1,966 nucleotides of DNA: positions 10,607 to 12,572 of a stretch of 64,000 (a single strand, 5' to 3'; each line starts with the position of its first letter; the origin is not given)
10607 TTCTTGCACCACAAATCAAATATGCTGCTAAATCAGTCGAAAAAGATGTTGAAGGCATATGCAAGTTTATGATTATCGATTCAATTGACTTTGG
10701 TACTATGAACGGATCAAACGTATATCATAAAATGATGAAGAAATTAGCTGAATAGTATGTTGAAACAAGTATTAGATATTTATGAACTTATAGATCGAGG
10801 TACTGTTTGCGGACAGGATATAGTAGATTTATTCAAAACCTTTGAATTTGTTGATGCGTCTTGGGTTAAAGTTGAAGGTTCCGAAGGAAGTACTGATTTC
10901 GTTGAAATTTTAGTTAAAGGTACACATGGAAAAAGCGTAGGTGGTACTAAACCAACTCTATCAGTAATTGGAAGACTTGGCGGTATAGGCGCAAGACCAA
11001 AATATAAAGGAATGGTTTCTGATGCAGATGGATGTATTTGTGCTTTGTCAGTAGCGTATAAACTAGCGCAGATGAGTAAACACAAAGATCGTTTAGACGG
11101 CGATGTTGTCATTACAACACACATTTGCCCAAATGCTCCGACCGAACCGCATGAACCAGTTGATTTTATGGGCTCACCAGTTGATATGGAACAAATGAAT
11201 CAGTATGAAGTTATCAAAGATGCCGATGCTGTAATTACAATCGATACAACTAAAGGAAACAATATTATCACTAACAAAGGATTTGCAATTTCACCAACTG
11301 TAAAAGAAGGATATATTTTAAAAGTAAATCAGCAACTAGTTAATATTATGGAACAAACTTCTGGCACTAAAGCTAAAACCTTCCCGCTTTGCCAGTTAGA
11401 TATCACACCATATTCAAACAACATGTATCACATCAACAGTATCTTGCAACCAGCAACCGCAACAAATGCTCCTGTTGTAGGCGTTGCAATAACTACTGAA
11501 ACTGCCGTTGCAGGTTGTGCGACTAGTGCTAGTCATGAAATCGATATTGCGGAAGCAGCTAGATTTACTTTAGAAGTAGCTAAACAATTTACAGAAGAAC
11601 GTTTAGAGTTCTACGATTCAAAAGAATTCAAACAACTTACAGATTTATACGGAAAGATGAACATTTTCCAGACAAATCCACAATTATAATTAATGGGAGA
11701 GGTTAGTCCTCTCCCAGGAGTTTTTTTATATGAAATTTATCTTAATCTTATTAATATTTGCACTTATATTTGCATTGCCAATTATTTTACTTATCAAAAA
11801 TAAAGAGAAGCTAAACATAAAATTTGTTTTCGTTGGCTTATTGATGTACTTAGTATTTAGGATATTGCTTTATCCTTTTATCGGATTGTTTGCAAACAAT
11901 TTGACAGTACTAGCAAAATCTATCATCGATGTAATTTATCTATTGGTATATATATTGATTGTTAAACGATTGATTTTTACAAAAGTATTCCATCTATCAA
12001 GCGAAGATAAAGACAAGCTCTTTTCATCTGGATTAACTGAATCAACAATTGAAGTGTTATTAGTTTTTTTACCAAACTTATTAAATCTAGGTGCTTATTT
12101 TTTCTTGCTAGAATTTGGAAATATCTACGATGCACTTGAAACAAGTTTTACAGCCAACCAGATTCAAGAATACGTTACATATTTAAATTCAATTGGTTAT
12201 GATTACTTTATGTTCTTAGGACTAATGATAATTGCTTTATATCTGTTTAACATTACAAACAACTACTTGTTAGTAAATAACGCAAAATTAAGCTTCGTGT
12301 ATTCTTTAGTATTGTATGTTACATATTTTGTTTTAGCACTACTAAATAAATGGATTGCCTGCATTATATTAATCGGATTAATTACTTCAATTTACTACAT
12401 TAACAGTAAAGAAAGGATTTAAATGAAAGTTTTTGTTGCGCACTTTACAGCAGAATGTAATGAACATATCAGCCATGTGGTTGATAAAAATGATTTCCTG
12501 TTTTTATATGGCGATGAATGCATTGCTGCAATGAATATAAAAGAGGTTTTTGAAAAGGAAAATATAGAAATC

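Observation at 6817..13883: Lac/cellobiose-family PTS locus that carries peptidase-like genes instead of a phospho-glycosidase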

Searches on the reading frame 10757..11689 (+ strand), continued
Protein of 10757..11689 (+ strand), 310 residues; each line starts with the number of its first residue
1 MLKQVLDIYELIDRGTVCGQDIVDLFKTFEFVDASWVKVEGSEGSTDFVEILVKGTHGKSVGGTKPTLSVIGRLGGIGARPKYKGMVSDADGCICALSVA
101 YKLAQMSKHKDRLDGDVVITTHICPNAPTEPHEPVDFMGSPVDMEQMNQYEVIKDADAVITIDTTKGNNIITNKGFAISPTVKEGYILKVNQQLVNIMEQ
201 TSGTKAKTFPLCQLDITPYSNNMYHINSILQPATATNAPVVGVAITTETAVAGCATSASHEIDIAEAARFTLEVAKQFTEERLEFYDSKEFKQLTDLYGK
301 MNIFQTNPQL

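Call 39: find_encoding_contigs(protein=P0010, flank=10000, max_places=1)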
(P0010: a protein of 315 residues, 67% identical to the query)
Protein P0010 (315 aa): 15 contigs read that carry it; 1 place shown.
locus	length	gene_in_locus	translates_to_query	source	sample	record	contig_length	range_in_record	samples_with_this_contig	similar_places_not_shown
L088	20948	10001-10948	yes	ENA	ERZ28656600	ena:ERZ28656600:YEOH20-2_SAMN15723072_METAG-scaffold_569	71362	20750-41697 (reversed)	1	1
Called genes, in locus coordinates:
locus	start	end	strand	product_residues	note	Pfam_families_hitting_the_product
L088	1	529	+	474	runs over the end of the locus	PF17651:Raco_middle, PF14574:RACo_C_ter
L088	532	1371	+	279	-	PF00165:HTH_AraC (weak), PF12833:HTH_18, PF00165:HTH_AraC (weak)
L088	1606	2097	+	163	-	PF01923:Cob_adeno_trans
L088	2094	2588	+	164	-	-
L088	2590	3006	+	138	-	-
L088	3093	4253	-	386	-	PF01546:Peptidase_M20, PF07687:M20_dimer (weak)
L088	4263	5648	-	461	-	PF03606:DcuC, PF02667:SCFA_trans (weak)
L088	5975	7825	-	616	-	PF08279:HTH_11, PF05043:Mga, PF00874:PRD, PF00359:PTS_EIIA_2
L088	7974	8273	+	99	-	PF02255:PTS_IIA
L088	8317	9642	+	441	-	PF02378:PTS_EIIC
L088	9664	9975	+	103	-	PF02302:PTS_IIB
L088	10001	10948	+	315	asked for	PF06675:DUF1177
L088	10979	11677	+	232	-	-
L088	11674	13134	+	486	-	PF07364:DUF1485, PF07171:MlrC_C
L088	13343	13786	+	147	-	PF00358:PTS_EIIA_1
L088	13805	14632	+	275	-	PF03123:CAT_RBD, PF00874:PRD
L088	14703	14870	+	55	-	-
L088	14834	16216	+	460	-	PF00367:PTS_EIIB, PF02378:PTS_EIIC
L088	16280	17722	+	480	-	PF07364:DUF1485, PF07171:MlrC_C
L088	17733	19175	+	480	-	PF07364:DUF1485, PF07171:MlrC_C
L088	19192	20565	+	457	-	PF00557:Peptidase_M24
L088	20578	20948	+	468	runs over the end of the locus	PF00232:Glyco_hydro_1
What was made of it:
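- M24 and GH1 genes (call 39).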

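Call 40: find_encoding_contigs(protein=P0016, flank=10000, max_places=1)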
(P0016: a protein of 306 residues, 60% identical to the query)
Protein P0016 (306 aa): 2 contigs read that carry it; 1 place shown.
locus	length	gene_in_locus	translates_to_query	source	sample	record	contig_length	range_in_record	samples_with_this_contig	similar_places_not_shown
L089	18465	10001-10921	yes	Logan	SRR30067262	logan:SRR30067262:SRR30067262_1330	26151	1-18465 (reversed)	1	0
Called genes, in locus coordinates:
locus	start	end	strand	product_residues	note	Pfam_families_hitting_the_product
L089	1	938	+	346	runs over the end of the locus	PF01380:SIS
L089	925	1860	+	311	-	PF01869:BcrAD_BadFG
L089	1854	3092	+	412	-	PF01408:GFO_IDH_MocA, PF02894:GFO_IDH_MocA_C, PF22725:GFO_IDH_MocA_C3 (weak)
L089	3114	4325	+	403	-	PF01547:SBP_bac_1, PF13416:SBP_bac_8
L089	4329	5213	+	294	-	PF00528:BPD_transp_1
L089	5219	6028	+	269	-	PF00528:BPD_transp_1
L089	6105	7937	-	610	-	PF08220:HTH_DeoR (weak), PF08279:HTH_11, PF05043:Mga (weak), PF00874:PRD (weak), PF00359:PTS_EIIA_2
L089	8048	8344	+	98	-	PF02255:PTS_IIA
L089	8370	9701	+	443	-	PF02378:PTS_EIIC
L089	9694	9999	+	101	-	PF02302:PTS_IIB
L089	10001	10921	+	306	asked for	PF06675:DUF1177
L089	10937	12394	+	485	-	PF07364:DUF1485, PF07171:MlrC_C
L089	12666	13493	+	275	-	PF00294:PfkB, PF08543:Phos_pyr_kin (faint)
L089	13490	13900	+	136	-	PF05025:RbsD_FucU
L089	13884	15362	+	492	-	PF00005:ABC_tran, PF13304:AAA_21 (faint), PF00005:ABC_tran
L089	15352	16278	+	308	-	PF02653:BPD_transp_2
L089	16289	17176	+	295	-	PF00532:Peripla_BP_1, PF13407:Peripla_BP_4, PF13377:Peripla_BP_3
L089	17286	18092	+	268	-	PF01418:HTH_6, PF01380:SIS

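Call 53: search_protein_families(library=ncbifam, proteins=[L088:14834-16216:+, L088:19192-20565:+], max_evalue=0.001)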
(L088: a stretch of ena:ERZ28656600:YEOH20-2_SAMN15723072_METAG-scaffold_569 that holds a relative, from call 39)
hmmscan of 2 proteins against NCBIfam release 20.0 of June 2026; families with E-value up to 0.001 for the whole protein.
L088:14834-16216:+ (460 aa): 19 families
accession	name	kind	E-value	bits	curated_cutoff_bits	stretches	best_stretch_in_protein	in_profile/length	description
TIGR01995.1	PTS-II-ABC-beta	subfamily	6.4e-106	355.2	614.7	1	4-455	1-451/618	beta-glucoside-specific PTS transporter subunit IIABC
TIGR01996.1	PTS-II-BC-sucr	equivalog_domain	2.8e-81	273.5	559.3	1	4-450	2-460/461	sucrose-specific PTS transporter subunit IIBC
NF007335.0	PRK09824.1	equivalog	1.8e-64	218.4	894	1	3-452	2-452/627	PTS beta-glucoside transporter subunit IIABC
NF007311.0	PRK09796.1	equivalog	2.8e-64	217.4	722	1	3-451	4-454/485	PTS cellobiose/arbutin/salicin transporter subunit IIBC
TIGR01992.1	PTS-IIBC-Tre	equivalog_domain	1.9e-60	205.1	591.95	1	7-451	3-461/463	PTS system trehalose-specific EIIBC component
NF008236.0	PRK11007.1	equivalog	4.9e-48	163.9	409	1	9-459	11-468/473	PTS trehalose transporter subunit IIBC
NF007152.0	PRK09586.1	equivalog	1.9e-35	123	516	1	6-451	8-469/477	PTS N-acetylmuramic acid transporter subunit IIBC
TIGR00852.1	pts-Glc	subfamily_domain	3.4e-26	92.2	291.1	1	162-421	4-277/290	maltose/glucose-specific PTS transporter subunit IIC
NF011497.0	PRK14905.1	equivalog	7.9e-11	41.9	485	1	2-75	273-347/357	triosephosphate isomerase/PTS system glucose/sucrose-specific transporter subunit IIB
TIGR02005.1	PTS-IIBC-alpha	subfamily_domain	6.7e-10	37.9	607.3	1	4-76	447-519/524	alpha-glucoside-specific PTS transporter subunit IIBC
NF007509.0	PRK10110.1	subfamily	1.5e-09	36.8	665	1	7-75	451-519/530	PTS maltose transporter subunit IICB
TIGR01998.1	PTS-II-BC-nag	equivalog_domain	2.9e-09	36.2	553.2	1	5-71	402-468/475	N-acetylglucosamine-specific PTS transporter subunit IIBC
TIGR02004.1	PTS-IIBC-malX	hypoth_equivalog_domain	1.3e-08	33.9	632.2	1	6-75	442-511/517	maltose/glucose-specific PTS transporter subunit IIBC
TIGR00826.1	EIIB_glc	domain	2.7e-08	34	45.75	1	3-67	25-88/88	glucose PTS transporter subunit EIIB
NF007255.0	PRK09702.1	equivalog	2.9e-08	33.5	321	1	6-79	71-143/161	PTS sugar transporter subunit IIB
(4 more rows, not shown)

L088:19192-20565:+ (457 aa): 0 families
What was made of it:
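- The EIIBCs score far better against beta-glucoside models than against MurP (call 53).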

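Call 54: search_protein_families(library=pfam, proteins=[L088:19192-20565:+, L088:10979-11677:+, L007:11013-11708:+], max_evalue=1)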
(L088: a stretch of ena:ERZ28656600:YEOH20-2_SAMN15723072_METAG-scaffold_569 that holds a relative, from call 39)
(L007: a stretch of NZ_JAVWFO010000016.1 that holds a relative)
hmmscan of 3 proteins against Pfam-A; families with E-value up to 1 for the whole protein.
L088:19192-20565:+ (457 aa): 3 families
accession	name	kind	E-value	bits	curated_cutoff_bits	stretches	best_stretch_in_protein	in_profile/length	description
PF00557.29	Peptidase_M24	-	5e-09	36.7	23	1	202-393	7-205/208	Metallopeptidase family M24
PF01321.24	Creatinase_N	-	0.00015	22.7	22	1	29-137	1-93/128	Creatinase/Prolidase N-terminal domain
PF00874.25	PRD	-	0.011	16.5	23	1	396-431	42-77/90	PRD domain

L088:10979-11677:+ (232 aa): 0 families

L007:11013-11708:+ (232 aa): 1 family
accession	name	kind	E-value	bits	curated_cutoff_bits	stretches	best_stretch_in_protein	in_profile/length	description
PF10086.14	YhfC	-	4.5e-06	26.8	24.2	1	8-203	2-204/222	YhfC intramembrane metalloprotease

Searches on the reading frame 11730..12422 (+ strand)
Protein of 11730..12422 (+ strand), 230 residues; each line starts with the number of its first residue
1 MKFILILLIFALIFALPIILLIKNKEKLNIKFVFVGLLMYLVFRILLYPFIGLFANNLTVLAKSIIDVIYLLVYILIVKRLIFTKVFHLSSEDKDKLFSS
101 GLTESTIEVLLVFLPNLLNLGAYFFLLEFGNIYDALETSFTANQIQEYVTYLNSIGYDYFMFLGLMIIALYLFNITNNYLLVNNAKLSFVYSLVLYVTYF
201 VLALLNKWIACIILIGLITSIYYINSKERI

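Call 3: search_protein_families(library=pfam, proteins=[window:11730-12422:+], max_evalue=0.01)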
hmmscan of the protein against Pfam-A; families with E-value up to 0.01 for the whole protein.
window:11730-12422:+ (230 aa): 0 families

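Call 4: search_protein_families(library=ncbifam, proteins=[window:11730-12422:+], max_evalue=0.01)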
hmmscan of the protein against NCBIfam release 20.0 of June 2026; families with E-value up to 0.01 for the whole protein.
window:11730-12422:+ (230 aa): 0 families

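Call 23: search_solved_structures(query=window:11730-12422:+, max_evalue=10)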
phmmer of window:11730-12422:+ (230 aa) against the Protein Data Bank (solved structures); distinct sequences matched with E-value up to 10: 2.
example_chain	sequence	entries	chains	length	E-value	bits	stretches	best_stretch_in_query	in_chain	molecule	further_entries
8h8i_A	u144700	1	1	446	1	12.7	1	130-213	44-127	AmAT7-3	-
8hbt_A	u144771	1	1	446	1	12.7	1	130-213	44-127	AmAT7-3-A310G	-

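Call 48: search_protein_representatives(protein=window:11730-12422:+)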
Query: 230 residues. Proteins with E-value up to 0.001 (for the whole library): 11; up to 1e-10: 6; up to 1e-30: 1. The best 11 are listed.
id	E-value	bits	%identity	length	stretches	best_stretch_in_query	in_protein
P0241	8.1e-60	219.0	53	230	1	1-225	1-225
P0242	6.5e-23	98.4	42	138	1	1-137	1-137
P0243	4.6e-13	66.2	28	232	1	3-217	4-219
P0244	1.3e-12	64.7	29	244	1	3-223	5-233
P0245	1.6e-11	61.2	28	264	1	6-225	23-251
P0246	2.6e-11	60.5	27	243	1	5-224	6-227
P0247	3.6e-09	53.5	21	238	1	6-218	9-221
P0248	1.4e-08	51.5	28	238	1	3-224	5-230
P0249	2.9e-08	50.5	28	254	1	12-214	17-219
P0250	3.4e-08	50.3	28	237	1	7-218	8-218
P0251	1.4e-07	48.3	28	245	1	1-219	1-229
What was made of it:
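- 11730..12422 (+): Polytopic membrane protein of 230 aa: a very small, fast-evolving family with a YhfC/APH-1-like fold. It is an accessory gene. 11 representatives among 1.84 billion clusters (call 48).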

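Call 56: search_protein_families(library=pfam, alignment_id=A3, max_evalue=0.1)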
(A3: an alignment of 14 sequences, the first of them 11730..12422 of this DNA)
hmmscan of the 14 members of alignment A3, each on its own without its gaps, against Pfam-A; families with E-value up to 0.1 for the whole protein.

A. member 1, window:11730-12422:+ (230 aa): 1 family
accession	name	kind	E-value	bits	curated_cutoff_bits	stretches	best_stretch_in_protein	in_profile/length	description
PF20776.3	SLS1_N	-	0.057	14.4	24.4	1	128-151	27-50/97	SLS1 protein N-terminal domain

B. families by the number of members that match (of 14 scanned): 2 families
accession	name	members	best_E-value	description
PF10086.14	YhfC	4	4.5e-06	YhfC intramembrane metalloprotease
PF20776.3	SLS1_N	1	0.057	SLS1 protein N-terminal domain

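Call 67: predict_structure(alignment_id=A4)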
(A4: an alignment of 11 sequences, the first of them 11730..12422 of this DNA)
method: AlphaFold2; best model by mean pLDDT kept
length: 230 residues; sequences in the alignment: 11
mean_pLDDT: 87.9   pTM: 0.83
mean pLDDT of the five models: 87.9, 87.8, 87.8, 86.0, 85.8
residues with pLDDT >= 90: 116; 70-90: 98; 50-70: 16; < 50: 0
segments of 3 or more residues with pLDDT < 50: none
pLDDT, mean of each block of 10 residues (from residue 1): 81 70 70 89 85 85 93 93 93 89 90 89 87 87 89 88 93 92 93 96 93 96 81
secondary structure, 60 per line:
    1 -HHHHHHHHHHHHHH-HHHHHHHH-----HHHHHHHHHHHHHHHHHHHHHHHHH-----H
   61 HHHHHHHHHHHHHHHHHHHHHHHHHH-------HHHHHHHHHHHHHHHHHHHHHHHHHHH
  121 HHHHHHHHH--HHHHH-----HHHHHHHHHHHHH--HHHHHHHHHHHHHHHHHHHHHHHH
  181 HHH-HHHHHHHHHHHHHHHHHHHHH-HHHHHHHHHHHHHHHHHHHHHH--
elements in order: H2-15 H17-24 H30-54 H60-86 H94-129 H132-136 H142-154 H157-183 H185-205 H207-228

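Call 73: fold_search(model_id=the predicted structure, library=pdb)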
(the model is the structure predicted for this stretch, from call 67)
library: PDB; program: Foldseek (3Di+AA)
matches with E <= 10: 57; with E <= 0.001: 0
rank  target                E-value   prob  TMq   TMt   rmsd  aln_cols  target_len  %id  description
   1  8oqy_C                2.3e-01  0.99  0.58  0.58   5.6       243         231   14  Structure of apo form of human gamma-secretase PSEN1 APH-1B isoform reconstituted into lipid nanodisc (released 2024-04-24)
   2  7tm3_6                1.5e+00  0.75  0.51  0.52   7.6       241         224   16  Structure of the rabbit 80S ribosome stalled on a 2-TMD Rhodopsin intermediate in complex with the multipass transloco (released 2022-10-19)
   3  6luq                  2.4e+00  0.06  0.17  0.12  12.5       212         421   12  Haloperidol bound D2 dopamine receptor structure inspired discovery of subtype selective ligands (released 2020-03-04)
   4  8wd9_B                2.5e+00  0.10  0.22  0.19  13.4       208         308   12  Cryo-EM structure of Mycobacterium tuberculosis DppABCD in apo form (released 2024-09-18)
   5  6z70_A                2.7e+00  0.15  0.25  0.17  10.6       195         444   10  Structure of the MATE family multidrug resistance transporter Aq_128 from Aquifex aeolicus in the outward-facing state (released 2021-12-01)
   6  4nqi_B                3.1e+00  0.04  0.14  0.15  25.0       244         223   12  Structure of the N-terminal I-BAR domain (1-259) of D.Discoideum IBARa (released 2014-02-05)
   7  4nqi_C                3.3e+00  0.04  0.15  0.15  24.3       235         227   10  Structure of the N-terminal I-BAR domain (1-259) of D.Discoideum IBARa (released 2014-02-05)
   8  4wjg_4                3.4e+00  0.05  0.17  0.15  27.6       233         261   11  Structure of T. brucei haptoglobin-hemoglobin receptor binding to human haptoglobin-hemoglobin (released 2014-11-26)
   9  5ys3_A                4.1e+00  0.06  0.17  0.19  19.9       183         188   14  1.8 angstrom crystal structure of Succinate-Acetate Permease from Citrobacter koseri (released 2018-04-25)
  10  7v1a_A                4.1e+00  0.02  0.11  0.09  25.4       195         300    9  Stapled TBS peptide from RIAM bound to talin R7R8 domains (released 2023-06-14)
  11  9ddm_D                4.3e+00  0.03  0.15  0.15  22.0       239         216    9  E. coli TolAQR conformation I (released 2025-07-09)
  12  6vfi_A                4.5e+00  0.07  0.18  0.21  20.5       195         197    9  De novo designed octahedral nanoparticle O43_dn18 (released 2020-08-12)
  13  7udm_A                4.5e+00  0.07  0.19  0.17  16.2       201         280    7  Crystal structure of designed helical repeat protein RPB_PLP1_R6 in alternative conformation 1 (with peptide) (released 2023-03-22)
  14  7udn_A                4.7e+00  0.07  0.21  0.18  22.2       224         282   12  Crystal structure of designed helical repeat protein RPB_PLP1_R6 in alternative conformation 2 (released 2023-03-22)
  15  7udn_B                5.0e+00  0.07  0.20  0.18  20.4       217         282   11  Crystal structure of designed helical repeat protein RPB_PLP1_R6 in alternative conformation 2 (released 2023-03-22)
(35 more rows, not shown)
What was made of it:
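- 11730..12422 (+): Model pLDDT 87.9; best Foldseek hit is APH-1B (probability 0.99, TM 0.58, E 0.23; calls 67, 73).
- On YhfC / CPBP (Rce1-like) intramembrane proteases (considered for the 230-aa protein): The fold is closest to APH-1B (probability 0.99, TM 0.58, E 0.23; call 73).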
